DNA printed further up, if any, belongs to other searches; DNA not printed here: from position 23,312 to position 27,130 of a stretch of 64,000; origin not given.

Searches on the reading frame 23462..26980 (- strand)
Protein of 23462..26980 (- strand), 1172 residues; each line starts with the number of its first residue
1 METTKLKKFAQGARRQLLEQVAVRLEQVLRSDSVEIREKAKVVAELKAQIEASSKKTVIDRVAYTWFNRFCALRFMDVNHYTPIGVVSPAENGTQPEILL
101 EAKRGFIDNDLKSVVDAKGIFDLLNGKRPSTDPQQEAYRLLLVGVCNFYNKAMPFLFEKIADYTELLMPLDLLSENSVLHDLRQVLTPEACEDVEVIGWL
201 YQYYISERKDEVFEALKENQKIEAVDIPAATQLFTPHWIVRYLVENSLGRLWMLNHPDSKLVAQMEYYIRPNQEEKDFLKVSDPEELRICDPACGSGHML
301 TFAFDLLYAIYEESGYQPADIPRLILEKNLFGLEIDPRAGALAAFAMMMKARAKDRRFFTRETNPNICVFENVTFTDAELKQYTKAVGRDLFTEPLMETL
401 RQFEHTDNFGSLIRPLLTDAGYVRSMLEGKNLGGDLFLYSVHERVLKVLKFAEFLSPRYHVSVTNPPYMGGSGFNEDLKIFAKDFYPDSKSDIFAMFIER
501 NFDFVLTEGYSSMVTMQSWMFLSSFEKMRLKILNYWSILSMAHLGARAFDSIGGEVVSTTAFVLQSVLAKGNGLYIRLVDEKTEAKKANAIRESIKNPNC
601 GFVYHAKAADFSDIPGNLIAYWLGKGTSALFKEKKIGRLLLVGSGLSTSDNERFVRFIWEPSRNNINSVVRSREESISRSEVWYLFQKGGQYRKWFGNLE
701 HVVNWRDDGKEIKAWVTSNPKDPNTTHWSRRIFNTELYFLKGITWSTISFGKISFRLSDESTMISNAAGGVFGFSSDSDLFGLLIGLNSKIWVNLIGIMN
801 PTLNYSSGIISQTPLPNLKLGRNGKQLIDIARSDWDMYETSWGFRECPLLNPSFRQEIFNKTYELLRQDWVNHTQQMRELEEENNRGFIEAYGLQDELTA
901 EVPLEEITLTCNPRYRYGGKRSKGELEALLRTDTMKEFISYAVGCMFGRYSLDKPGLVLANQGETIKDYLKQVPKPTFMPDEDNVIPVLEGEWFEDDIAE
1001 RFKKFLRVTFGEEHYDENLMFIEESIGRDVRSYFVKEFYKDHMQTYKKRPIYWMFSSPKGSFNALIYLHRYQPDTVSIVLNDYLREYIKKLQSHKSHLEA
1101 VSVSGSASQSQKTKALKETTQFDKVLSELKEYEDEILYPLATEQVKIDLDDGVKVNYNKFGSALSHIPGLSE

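Call 17: search_protein_families(library=pfam, proteins=[window:23462-26980:-], max_evalue=0.001)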
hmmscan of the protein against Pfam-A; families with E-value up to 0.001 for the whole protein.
window:23462-26980:- (1172 aa): 3 families
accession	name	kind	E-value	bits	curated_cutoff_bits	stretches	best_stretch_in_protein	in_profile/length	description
PF07669.17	Eco57I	-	2.7e-16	60.6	25.3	1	328-545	1-166/171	Eco57I restriction-modification methylase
PF20473.4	MmeI_Mtase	-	2.5e-05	24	27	1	285-358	19-93/259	MmeI, DNA-methyltransferase domain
PF02384.22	N6_Mtase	-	2.6e-05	24.2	20.4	0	278-352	38-102/311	N-6 DNA Methylase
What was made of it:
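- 18930..31701 (-): Type I BREX operon (BrxA, BrxB, BrxC, PglX, PglZ, BrxL), co-resident defence cargo. Pfam (call 17).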
